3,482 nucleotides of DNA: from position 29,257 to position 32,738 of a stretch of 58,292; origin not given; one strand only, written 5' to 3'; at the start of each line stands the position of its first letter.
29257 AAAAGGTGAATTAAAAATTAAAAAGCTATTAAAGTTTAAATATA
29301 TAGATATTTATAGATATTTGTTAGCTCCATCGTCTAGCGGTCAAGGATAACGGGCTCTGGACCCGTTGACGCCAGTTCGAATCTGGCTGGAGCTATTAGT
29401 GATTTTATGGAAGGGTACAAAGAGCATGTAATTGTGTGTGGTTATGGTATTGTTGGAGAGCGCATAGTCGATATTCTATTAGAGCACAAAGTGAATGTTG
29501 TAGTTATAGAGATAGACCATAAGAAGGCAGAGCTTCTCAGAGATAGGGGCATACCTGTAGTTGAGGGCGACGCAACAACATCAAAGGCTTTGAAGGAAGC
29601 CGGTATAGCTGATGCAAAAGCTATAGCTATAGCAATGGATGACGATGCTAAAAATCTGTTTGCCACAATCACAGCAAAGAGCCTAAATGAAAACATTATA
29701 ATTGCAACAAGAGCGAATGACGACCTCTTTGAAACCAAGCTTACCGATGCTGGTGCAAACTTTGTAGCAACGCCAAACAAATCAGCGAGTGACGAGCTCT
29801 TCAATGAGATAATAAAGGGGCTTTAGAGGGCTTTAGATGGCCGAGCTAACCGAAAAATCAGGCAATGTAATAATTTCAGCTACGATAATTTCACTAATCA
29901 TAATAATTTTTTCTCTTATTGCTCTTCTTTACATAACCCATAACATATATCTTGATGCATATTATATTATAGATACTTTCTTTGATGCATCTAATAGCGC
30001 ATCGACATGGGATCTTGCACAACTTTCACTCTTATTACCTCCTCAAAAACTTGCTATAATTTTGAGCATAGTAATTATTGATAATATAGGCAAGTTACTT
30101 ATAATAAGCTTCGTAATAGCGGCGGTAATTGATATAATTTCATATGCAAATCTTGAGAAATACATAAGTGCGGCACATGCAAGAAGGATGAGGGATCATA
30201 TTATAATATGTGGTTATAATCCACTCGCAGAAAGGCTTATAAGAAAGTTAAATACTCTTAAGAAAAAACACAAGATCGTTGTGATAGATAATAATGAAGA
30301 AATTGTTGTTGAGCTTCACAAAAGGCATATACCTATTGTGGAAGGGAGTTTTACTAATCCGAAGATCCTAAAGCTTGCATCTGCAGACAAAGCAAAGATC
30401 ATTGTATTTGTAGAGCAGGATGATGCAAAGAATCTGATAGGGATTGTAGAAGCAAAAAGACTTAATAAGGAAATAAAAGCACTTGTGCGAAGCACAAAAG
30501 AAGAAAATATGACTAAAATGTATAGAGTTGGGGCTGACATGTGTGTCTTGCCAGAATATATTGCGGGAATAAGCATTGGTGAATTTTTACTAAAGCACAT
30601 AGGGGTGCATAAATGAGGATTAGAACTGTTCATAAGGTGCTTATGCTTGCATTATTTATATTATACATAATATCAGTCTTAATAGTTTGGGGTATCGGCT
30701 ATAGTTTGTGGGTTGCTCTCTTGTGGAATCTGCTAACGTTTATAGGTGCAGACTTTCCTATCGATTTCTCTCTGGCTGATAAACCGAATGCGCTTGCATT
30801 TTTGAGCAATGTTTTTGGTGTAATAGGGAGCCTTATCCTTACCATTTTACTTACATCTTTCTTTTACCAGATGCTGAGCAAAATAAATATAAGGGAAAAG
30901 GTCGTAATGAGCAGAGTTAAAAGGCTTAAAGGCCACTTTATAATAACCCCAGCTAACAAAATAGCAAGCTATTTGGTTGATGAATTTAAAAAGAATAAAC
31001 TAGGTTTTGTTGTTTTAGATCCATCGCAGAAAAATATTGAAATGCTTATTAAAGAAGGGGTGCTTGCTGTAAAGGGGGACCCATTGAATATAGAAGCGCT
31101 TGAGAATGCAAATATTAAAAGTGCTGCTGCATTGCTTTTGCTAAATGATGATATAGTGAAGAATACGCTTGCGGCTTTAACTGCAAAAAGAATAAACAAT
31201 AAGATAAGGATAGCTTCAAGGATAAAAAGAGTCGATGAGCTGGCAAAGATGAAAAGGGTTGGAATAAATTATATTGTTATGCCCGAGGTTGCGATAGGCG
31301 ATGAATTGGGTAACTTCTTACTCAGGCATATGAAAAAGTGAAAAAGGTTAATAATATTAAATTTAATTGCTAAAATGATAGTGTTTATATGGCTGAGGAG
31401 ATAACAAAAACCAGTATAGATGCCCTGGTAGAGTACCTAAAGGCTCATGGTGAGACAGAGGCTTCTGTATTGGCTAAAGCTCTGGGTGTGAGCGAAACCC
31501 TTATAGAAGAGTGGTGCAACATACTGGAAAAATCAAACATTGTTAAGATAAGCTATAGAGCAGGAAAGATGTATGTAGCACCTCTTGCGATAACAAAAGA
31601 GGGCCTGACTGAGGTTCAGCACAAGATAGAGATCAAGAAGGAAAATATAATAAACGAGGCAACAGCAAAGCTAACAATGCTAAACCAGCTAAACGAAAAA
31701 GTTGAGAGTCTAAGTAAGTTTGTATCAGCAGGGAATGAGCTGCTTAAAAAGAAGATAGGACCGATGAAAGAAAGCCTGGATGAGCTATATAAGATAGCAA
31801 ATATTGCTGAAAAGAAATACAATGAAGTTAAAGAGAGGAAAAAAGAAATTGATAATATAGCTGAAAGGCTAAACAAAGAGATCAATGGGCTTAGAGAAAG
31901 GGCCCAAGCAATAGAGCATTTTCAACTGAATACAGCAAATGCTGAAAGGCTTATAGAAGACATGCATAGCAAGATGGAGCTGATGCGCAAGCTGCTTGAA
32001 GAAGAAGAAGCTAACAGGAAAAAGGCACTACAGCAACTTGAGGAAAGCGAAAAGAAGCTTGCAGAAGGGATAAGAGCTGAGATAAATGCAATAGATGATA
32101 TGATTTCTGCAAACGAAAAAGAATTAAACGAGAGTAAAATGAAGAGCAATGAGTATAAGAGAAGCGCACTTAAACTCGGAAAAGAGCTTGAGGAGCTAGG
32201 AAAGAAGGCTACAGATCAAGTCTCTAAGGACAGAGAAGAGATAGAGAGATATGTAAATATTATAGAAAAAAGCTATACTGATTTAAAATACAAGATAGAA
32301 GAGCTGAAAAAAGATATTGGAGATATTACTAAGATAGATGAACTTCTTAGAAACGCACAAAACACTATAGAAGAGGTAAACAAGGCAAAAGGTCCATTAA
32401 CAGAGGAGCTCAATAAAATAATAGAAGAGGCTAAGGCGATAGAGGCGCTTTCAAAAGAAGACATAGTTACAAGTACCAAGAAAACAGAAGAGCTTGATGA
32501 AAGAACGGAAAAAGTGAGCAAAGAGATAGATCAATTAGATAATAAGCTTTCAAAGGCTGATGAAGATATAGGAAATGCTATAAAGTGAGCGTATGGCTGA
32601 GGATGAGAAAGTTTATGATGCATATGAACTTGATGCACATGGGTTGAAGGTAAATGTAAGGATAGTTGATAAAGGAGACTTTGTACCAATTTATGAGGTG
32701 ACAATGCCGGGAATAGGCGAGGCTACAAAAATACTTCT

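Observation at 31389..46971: Convergent type IV pilus locus whose pilins are giant LamG/beta-propeller adhesins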

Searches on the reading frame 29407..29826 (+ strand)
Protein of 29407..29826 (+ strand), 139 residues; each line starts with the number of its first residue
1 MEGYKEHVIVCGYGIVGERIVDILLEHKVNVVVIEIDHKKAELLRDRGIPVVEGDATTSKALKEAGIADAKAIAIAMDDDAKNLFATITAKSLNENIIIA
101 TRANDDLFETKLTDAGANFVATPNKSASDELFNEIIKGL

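Call 72: search_protein_families(library=pfam, max_evalue=1, proteins=[window:29407-29826:+])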
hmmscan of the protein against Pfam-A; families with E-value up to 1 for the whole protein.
window:29407-29826:+ (139 aa): 12 families
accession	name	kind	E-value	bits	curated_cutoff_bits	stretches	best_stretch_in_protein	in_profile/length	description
PF02254.24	TrkA_N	-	5.3e-32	111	23.8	1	8-123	1-116/116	TrkA-N domain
PF13460.12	NAD_binding_10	-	5.4e-05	23.6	27.2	1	14-102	4-86/184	NAD(P)H-binding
PF13241.12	NAD_binding_7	-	0.00026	21.9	22.1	1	6-91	8-83/104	Putative NAD(P)-binding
PF02737.24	3HCDH_N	-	0.0017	18.8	22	1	7-82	1-74/180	3-hydroxyacyl-CoA dehydrogenase, NAD binding domain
PF05368.20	NmrA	-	0.0023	18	27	1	9-76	7-76/298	NmrA-like family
PF22614.2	Slo-like_RCK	-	0.0037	17.4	24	1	5-97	3-115/119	Calcium-activated potassium channel slowpoke-like RCK domain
PF01370.27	Epimerase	-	0.0043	16.9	20.9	1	12-65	5-59/240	NAD dependent epimerase/dehydratase family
PF03435.24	Sacchrp_dh_NADP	-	0.0054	17.5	25.1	1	8-48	1-45/129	Saccharopine dehydrogenase NADP binding domain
PF03721.20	UDPG_MGDP_dh_N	-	0.0075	16.3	27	1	8-56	3-51/187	UDP-glucose/GDP-mannose dehydrogenase family, NAD binding domain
PF03446.21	NAD_binding_2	-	0.015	15.7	21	1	9-99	3-90/161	NAD binding domain of 6-phosphogluconate dehydrogenase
PF01073.25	3Beta_HSD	-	0.042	13.3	22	1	8-72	1-69/280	3-beta hydroxysteroid dehydrogenase/isomerase family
PF00670.27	AdoHcyase_NAD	-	0.081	13.5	27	1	7-40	25-58/162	S-adenosyl-L-homocysteine hydrolase, NAD binding domain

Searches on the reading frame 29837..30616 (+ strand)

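Call 72: search_protein_families(library=pfam, max_evalue=1, proteins=[window:29837-30616:+])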
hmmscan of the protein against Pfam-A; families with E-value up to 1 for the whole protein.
window:29837-30616:+ (259 aa): 7 families
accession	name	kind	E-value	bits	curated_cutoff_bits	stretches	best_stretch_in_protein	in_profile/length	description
PF02254.24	TrkA_N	-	1.1e-23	84.2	23.8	1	122-239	1-116/116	TrkA-N domain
PF22614.2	Slo-like_RCK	-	0.0038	17.3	24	1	118-196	2-89/119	Calcium-activated potassium channel slowpoke-like RCK domain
PF05185.22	PRMT5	-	0.056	13.8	22.9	1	122-164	69-111/171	PRMT5 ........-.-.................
PF16186.11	Arm_3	-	0.073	13.1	28.8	1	35-52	25-42/53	Atypical Arm repeat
PF06733.21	DEAD_2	-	0.078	13.1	21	1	120-156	118-155/172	DEAD_2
PF08351.18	TmcA_N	-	0.13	12.5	22.7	1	105-154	2-58/178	tRNA(Met) cytidine acetyltransferase TmcA, N-terminal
PF11360.13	DUF3110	-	0.22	12.2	20.2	1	180-224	18-59/84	Protein of unknown function (DUF3110)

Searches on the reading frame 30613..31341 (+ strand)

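Call 72: search_protein_families(library=pfam, max_evalue=1, proteins=[window:30613-31341:+])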
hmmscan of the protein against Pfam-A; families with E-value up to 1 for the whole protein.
window:30613-31341:+ (242 aa): 4 families
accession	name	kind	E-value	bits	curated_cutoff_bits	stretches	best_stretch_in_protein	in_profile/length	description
PF02254.24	TrkA_N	-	5e-20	72.4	23.8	1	109-224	1-116/116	TrkA-N domain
PF22614.2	Slo-like_RCK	-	0.0053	16.8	24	1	146-181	52-89/119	Calcium-activated potassium channel slowpoke-like RCK domain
PF07873.16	YabP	-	0.13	12.6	27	1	138-168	23-53/64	YabP family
PF19667.4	DUF6170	-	0.74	10.3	27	1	7-44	36-73/100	Family of unknown function (DUF6170)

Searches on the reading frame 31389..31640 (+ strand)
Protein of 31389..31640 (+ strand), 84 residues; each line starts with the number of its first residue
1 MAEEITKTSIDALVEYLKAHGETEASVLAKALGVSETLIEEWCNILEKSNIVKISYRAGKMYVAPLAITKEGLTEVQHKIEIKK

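Call 72: search_protein_families(library=pfam, max_evalue=1, proteins=[window:31389-31640:+])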
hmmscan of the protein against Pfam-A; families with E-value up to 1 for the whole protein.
seq(84 aa): 11 families
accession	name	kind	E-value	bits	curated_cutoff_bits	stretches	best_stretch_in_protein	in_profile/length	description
PF08279.18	HTH_11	-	0.0043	17.3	25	1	12-59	4-51/55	HTH domain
PF01978.25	TrmB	-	0.0094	16.2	25.6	1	12-64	13-64/68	Sugar-specific transcriptional regulator TrmB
PF13601.12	HTH_34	-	0.01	16.4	27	1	12-81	4-74/80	Winged helix DNA-binding domain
PF19187.6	HTH_PafC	-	0.01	16.1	32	1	12-46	8-42/115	PafC helix-turn-helix domain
PF21320.3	HTH_65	-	0.016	15.8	24.1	1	13-58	15-60/75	Rv2258c-like winged HTH domain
PF13635.12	DUF4143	-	0.022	14.9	28.1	1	13-53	23-61/160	Domain of unknown function (DUF4143)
PF15943.11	YdaS_toxin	-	0.051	13.8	30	1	26-44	12-30/65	Bacterial toxin YdaS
PF01985.26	CRS1_YhbY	-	0.088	13.6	27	1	25-61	18-54/84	CRS1 / YhbY (CRM) domain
PF13518.12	HTH_28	-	0.1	13.1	25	1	14-48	6-38/52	Helix-turn-helix domain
PF08220.18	HTH_DeoR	-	0.13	12.4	21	1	10-37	2-29/57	DeoR-like helix-turn-helix domain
PF01047.28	MarR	-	0.15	12.4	24.6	1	16-52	11-47/59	MarR family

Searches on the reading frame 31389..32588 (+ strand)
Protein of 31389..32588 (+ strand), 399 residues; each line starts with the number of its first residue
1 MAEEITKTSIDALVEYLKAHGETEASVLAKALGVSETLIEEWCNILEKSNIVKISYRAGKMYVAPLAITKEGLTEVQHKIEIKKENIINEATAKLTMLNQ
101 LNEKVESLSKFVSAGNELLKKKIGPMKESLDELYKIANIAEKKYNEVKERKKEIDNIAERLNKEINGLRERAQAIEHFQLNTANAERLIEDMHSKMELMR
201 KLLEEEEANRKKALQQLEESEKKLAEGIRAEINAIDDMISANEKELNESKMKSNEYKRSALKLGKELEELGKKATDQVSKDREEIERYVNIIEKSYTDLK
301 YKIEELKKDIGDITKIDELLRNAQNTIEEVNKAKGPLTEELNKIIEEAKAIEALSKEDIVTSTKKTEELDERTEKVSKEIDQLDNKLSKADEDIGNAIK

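Call 4: search_protein_families(library=pfam, max_evalue=0.01, proteins=[window:31389-32588:+])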
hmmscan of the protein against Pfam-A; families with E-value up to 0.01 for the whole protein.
window:31389-32588:+ (399 aa): 1 family
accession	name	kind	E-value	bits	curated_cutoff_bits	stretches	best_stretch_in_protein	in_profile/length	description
PF07889.17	DUF1664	-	3e-05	24.5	34.6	1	98-179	43-124/124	Protein of unknown function (DUF1664)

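Call 5: search_protein_families(library=ncbifam, max_evalue=0.01, proteins=[window:31389-32588:+])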
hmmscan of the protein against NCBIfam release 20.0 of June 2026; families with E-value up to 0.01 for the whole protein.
window:31389-32588:+ (399 aa): 9 families
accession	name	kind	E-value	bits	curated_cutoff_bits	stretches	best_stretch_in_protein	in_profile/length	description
TIGR02168.1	SMC_prok_B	equivalog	4.6e-08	31.3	567.35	1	70-388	678-984/1181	chromosome segregation protein SMC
NF003034.1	PRK03918.1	equivalog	2.1e-06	26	700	1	75-390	186-492/878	DNA double-strand break repair ATPase Rad50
TIGR02169.1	SMC_prok_A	equivalog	1.2e-05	23.2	729.4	1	182-394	698-906/1165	chromosome segregation protein SMC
TIGR01884.1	cas_HTH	subfamily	4.2e-05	23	60.2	1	13-63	147-197/202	CRISPR-associated CARF protein Csa3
NF047516.1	LA_3659_fam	equivalog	0.0001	22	36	1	251-394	22-165/221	LA_3659 family protein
NF047514.1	SpiroCoCo_N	equivalog_domain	0.0001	22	75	1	251-394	22-165/221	SpiroCoCo family coiled-coil protein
TIGR04527.1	mycoplas_twoTM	subfamily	0.00033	20.4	125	1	211-348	39-173/248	MG_279/MG_280 family protein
NF047515.1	SpiroCoCo_C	equivalog_domain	0.0016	17.6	125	1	288-394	91-196/313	SpiroCoCo family coiled-coil protein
NF045487.1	ASRP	equivalog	0.0052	15.4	300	0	74-388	166-470/593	archaea-specific SMC-related protein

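Call 71: search_solved_structures(query=window:31389-32588:+, max_evalue=0.1)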
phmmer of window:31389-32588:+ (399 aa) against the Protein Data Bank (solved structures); distinct sequences matched with E-value up to 0.1: 2.
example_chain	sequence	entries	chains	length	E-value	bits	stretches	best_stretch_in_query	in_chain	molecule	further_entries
2m1n_A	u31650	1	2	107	0.031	17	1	115-212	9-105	Type III secretion system filament chaperone CesA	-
4tql_A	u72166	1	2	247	0.072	15.8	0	254-388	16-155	Three helix bundle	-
